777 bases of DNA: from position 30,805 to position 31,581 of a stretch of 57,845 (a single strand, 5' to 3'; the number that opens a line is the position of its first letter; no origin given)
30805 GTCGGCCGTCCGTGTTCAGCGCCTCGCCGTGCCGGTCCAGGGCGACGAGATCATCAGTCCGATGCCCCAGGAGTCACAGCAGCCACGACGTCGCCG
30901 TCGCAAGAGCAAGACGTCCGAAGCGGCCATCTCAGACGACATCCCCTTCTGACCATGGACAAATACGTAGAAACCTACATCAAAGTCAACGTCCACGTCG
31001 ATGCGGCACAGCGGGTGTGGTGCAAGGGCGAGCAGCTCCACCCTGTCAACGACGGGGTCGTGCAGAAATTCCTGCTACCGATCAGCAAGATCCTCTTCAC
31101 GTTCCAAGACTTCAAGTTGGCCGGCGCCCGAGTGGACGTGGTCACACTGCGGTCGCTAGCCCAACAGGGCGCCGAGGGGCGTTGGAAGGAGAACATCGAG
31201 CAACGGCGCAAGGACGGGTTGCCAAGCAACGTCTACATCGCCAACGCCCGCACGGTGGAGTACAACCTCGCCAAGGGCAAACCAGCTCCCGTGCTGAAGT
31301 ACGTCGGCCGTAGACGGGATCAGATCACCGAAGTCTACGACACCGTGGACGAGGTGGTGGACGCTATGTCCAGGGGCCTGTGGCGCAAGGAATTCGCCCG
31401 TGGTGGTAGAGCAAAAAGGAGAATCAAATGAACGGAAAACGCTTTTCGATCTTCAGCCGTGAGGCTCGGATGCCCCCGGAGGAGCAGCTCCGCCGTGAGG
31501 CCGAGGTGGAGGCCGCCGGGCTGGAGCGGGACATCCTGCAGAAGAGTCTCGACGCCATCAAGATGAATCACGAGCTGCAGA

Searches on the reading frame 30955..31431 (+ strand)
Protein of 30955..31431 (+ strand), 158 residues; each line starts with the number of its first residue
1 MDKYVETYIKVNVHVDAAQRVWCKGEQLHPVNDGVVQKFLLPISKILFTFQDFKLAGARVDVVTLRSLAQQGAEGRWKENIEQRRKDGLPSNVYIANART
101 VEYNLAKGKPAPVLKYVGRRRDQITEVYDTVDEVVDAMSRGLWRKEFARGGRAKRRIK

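Call 54: find_encoding_contigs(protein=window:30955-31431:+, flank=4500, max_places=1)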
Protein window:30955-31431:+ (158 aa): 4 contigs read that carry it; 1 place shown.
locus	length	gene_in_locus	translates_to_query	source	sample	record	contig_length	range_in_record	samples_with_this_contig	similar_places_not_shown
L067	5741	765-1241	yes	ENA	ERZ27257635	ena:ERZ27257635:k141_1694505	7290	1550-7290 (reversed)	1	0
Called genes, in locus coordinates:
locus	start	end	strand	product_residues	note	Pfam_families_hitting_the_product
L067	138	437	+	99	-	-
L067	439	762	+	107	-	-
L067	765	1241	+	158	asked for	-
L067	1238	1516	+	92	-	-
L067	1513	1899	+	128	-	-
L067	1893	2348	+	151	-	-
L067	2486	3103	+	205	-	-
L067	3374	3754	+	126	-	-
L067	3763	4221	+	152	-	-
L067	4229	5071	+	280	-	-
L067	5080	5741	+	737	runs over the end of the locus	?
